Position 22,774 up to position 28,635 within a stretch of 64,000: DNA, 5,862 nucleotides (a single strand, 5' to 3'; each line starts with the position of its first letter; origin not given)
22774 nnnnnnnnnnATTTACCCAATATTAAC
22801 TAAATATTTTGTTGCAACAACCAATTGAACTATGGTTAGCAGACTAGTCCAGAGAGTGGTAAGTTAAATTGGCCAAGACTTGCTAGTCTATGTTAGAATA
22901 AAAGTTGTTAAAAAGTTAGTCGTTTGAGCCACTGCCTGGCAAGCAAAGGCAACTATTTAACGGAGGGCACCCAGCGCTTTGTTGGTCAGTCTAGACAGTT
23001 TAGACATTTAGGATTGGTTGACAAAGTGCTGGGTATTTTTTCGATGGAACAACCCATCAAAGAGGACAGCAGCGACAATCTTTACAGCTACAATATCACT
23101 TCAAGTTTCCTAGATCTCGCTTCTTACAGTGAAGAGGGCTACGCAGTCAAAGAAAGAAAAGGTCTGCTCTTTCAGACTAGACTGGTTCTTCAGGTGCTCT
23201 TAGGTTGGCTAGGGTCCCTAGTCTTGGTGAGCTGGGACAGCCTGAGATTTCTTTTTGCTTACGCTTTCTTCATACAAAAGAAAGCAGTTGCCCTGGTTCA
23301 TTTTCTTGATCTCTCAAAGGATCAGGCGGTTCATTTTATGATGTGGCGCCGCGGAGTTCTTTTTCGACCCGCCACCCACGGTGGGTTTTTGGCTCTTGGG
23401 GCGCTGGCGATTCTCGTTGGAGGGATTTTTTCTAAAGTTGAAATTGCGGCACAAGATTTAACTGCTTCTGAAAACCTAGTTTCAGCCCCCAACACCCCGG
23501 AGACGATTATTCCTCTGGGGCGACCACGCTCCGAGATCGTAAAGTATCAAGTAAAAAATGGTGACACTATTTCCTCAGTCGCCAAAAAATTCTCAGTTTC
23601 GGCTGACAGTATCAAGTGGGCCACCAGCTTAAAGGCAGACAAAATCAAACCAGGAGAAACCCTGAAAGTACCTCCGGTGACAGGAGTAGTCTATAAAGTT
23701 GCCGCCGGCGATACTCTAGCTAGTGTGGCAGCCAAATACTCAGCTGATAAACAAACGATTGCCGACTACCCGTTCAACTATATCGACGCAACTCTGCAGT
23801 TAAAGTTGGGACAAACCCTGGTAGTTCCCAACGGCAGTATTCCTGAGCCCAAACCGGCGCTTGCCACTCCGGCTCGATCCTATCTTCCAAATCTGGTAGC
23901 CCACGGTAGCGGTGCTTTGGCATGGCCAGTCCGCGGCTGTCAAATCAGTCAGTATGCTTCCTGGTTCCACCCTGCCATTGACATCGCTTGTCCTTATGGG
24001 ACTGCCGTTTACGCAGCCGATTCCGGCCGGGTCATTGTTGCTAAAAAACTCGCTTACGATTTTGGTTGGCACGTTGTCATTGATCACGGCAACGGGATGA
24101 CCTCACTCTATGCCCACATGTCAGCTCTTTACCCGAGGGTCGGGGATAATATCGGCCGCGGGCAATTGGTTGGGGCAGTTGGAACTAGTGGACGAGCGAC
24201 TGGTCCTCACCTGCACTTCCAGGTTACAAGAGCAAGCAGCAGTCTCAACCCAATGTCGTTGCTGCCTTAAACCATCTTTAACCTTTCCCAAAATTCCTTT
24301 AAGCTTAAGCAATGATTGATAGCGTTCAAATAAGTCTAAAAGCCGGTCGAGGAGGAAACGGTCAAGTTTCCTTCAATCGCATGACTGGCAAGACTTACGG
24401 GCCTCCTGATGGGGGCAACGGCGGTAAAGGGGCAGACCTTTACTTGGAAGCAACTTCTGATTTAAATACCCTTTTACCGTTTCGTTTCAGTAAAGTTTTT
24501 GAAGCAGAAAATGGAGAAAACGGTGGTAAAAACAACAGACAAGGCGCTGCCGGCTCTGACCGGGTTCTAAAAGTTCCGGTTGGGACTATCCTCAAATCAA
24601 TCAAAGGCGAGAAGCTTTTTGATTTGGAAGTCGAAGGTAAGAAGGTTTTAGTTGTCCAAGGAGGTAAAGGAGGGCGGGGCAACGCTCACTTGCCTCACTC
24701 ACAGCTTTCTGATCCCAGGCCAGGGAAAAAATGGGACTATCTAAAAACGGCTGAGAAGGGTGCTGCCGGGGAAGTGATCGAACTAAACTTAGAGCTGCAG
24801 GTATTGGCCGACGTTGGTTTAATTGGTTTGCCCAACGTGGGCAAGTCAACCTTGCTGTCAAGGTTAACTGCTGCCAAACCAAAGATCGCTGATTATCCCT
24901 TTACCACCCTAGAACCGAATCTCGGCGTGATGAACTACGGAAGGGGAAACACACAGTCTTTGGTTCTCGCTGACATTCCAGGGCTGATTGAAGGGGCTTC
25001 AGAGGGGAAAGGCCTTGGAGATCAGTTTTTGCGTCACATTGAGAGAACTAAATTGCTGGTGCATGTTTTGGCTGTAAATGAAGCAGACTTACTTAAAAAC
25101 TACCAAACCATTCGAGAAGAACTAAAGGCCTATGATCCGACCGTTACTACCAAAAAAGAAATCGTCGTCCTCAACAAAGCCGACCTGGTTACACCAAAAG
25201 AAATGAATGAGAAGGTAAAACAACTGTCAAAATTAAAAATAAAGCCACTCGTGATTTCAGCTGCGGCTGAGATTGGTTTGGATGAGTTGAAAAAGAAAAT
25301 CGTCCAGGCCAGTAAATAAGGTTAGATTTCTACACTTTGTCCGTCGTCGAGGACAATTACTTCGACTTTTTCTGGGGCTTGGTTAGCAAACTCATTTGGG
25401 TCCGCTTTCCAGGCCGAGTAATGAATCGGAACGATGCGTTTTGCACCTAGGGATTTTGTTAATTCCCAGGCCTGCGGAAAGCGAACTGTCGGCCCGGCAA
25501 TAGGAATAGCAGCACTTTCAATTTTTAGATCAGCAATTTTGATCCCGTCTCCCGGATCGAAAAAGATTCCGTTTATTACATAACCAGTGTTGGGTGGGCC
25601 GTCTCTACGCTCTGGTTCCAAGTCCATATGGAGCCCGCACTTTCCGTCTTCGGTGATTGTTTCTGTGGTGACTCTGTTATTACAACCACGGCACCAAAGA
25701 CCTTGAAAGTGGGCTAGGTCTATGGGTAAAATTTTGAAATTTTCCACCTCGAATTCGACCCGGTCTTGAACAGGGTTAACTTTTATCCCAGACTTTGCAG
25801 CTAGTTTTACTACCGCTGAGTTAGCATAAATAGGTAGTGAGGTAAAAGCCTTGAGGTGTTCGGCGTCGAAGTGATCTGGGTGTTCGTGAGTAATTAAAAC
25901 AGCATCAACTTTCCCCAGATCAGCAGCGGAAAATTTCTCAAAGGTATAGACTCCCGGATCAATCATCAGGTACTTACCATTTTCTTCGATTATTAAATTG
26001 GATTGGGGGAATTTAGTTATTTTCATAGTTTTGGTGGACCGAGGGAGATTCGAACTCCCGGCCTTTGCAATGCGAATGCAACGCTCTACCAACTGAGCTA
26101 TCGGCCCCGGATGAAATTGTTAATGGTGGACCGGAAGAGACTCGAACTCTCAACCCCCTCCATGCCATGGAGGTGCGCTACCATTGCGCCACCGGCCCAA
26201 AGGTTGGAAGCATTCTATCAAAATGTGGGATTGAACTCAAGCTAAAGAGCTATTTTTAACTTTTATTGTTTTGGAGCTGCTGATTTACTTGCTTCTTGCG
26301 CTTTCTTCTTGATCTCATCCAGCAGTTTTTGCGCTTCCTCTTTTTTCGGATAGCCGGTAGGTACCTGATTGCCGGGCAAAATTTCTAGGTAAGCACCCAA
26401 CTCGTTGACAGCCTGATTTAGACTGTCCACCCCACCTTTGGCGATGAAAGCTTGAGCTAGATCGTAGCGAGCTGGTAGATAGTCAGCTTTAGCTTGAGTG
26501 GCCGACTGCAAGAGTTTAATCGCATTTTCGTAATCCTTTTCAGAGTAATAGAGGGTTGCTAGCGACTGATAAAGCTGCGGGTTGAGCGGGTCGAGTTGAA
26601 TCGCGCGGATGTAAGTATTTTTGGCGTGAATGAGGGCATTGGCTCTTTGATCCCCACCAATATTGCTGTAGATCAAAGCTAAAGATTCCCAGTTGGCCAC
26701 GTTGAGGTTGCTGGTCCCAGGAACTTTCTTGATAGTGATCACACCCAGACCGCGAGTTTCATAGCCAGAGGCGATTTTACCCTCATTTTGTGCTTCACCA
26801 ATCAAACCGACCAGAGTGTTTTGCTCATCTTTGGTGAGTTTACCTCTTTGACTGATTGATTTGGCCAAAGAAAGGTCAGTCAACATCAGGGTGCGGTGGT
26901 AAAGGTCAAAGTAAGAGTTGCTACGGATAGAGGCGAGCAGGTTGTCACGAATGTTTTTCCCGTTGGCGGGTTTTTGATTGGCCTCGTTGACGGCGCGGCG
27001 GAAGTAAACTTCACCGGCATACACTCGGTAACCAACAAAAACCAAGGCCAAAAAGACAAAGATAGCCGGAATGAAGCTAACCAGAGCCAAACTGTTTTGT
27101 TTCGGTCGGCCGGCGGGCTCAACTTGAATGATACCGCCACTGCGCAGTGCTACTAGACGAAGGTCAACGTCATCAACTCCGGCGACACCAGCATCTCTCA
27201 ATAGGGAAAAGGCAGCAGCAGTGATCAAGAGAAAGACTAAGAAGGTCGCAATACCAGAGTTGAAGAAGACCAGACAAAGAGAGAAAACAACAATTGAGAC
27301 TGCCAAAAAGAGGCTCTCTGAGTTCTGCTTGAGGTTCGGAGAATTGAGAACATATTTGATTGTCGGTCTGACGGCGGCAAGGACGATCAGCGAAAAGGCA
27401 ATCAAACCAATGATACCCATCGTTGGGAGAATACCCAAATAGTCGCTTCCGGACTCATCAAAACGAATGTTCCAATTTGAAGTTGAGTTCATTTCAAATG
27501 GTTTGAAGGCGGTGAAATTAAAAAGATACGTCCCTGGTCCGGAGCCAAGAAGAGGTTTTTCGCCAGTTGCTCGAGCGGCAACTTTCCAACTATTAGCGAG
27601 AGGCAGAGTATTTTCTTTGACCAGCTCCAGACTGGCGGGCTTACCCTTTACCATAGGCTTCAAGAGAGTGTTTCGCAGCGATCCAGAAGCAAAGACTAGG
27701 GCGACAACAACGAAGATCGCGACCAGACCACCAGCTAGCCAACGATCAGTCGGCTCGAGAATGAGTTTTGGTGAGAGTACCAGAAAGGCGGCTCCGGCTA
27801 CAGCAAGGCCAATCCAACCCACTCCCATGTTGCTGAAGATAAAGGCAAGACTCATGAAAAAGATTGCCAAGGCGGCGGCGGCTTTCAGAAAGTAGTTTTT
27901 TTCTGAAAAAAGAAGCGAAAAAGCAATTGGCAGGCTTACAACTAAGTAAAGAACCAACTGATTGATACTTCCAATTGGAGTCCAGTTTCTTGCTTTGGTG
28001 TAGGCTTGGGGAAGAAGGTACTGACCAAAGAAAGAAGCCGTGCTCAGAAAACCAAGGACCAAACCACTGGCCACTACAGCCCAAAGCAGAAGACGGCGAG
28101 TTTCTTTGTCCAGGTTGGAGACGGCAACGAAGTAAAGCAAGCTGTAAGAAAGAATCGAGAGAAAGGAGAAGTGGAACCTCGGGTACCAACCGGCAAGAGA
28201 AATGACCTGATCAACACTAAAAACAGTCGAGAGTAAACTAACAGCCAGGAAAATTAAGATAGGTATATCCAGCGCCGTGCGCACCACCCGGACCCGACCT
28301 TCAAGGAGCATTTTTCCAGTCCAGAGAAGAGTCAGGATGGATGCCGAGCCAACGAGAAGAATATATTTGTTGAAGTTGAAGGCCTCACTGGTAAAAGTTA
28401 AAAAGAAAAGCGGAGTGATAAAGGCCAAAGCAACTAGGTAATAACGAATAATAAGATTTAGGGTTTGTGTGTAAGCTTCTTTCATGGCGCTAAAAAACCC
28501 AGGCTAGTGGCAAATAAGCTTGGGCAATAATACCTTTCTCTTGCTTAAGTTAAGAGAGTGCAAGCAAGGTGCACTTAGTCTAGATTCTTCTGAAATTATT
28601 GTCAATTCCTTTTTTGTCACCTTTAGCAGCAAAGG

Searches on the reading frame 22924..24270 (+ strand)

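Call 12: search_protein_families(library=pfam, proteins=[window:22924-24270:+], max_evalue=0.001)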
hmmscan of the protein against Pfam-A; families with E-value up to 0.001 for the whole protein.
window:22924-24270:+ (448 aa): 4 families
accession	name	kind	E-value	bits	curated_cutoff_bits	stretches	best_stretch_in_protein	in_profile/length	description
PF01551.29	Peptidase_M23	-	4.3e-29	101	28.7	1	348-443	2-96/96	Peptidase family M23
PF01476.26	LysM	-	1.5e-16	60.5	20.9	2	208-250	1-43/43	LysM domain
PF23473.1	LysM3_LYK4_5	-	4.6e-10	39.8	29.3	1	207-250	4-47/48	LYK4/5 LysM3 domain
PF23446.1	LysM1_NFP_LYK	-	0.0009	20.5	36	0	214-250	16-54/60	NFP/LYK LysM1 domain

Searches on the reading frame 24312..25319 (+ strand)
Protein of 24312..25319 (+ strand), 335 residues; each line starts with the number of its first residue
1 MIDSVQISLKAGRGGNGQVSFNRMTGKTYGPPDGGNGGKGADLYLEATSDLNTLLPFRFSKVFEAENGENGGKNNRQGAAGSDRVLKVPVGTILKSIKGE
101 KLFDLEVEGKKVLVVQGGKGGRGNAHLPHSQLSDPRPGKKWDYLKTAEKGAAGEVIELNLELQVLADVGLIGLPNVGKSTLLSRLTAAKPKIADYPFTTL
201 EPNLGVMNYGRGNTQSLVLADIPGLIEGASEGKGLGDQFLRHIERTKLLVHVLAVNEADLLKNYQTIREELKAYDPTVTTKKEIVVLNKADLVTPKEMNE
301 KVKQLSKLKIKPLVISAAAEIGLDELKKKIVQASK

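Call 12: search_protein_families(library=pfam, proteins=[window:24312-25319:+], max_evalue=0.001)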
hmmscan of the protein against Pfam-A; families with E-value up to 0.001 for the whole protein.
window:24312-25319:+ (335 aa): 7 families
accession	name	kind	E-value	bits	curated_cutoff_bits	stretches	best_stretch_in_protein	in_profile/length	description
PF01018.28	GTP1_OBG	-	5.2e-44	150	27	1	2-164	1-155/155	GTP1/OBG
PF01926.29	MMR_HSR1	-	8.2e-27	94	21.9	1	167-289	1-113/113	50S ribosome-binding GTPase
PF02421.24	FeoB_N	-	2.2e-14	53.7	27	1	168-330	3-156/156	Ferrous iron transport protein B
PF03193.22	RsgA_GTPase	-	2e-06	28.2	30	1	282-330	55-104/174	RsgA GTPase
PF16897.10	MMR_HSR1_Xtn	-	5.4e-06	26.8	35.2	1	282-332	57-102/106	C-terminal region of MMR_HSR1 domain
PF13401.12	AAA_22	-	0.00022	22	27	1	170-272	10-105/130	AAA domain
PF00009.33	GTP_EFTU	-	0.00079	19.5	26.5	0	280-326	122-178/188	Elongation factor Tu GTP binding domain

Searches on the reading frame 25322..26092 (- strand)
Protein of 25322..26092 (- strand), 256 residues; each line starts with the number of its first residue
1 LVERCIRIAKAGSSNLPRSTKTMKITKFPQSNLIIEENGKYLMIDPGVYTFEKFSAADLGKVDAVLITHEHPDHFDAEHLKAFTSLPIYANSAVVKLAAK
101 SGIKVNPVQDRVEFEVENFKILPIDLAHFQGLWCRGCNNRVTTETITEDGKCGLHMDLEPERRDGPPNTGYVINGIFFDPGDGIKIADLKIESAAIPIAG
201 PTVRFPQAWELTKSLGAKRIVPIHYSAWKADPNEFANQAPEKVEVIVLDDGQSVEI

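Call 12: search_protein_families(library=pfam, proteins=[window:25322-26092:-], max_evalue=0.001)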
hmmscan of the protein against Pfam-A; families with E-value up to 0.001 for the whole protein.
window:25322-26092:- (256 aa): 3 families
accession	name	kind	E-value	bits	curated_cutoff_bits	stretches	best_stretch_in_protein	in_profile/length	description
PF12706.13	Lactamase_B_2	-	7.7e-12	45.7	27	1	43-132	4-116/200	Beta-lactamase superfamily domain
PF13483.12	Lactamase_B_3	-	9.4e-12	45.6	24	1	24-224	1-160/160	Beta-lactamase superfamily domain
PF00753.33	Lactamase_B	-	2e-08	34.9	22.7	1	28-75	4-57/196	Metallo-beta-lactamase superfamily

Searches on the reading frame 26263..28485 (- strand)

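Call 12: search_protein_families(library=pfam, proteins=[window:26263-28485:-], max_evalue=0.001)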
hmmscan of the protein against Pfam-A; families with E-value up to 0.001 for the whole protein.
window:26263-28485:- (740 aa): 6 families
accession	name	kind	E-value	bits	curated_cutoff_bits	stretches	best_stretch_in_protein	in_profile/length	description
PF04932.20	Wzy_C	-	6.5e-10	39.4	31.7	1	206-364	1-148/149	O-Antigen ligase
PF14559.12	TPR_19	-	2.4e-05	25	25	1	648-687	3-42/68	Tetratricopeptide repeat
PF13414.12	TPR_11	-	3e-05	24.1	26.8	0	645-684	3-42/42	TPR repeat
PF12895.13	ANAPC3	-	0.00073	20.2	27.2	0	616-681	7-67/82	Anaphase-promoting complex, cyclosome, subunit 3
PF24575.1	TPR_Slam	-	0.00083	20.2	35.2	0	642-681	53-92/104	Surface lipoprotein assembly modifier, N-terminal TPR repeats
PF13431.12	TPR_17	-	0.0009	19.8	24.4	0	625-656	2-33/34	Tetratricopeptide repeat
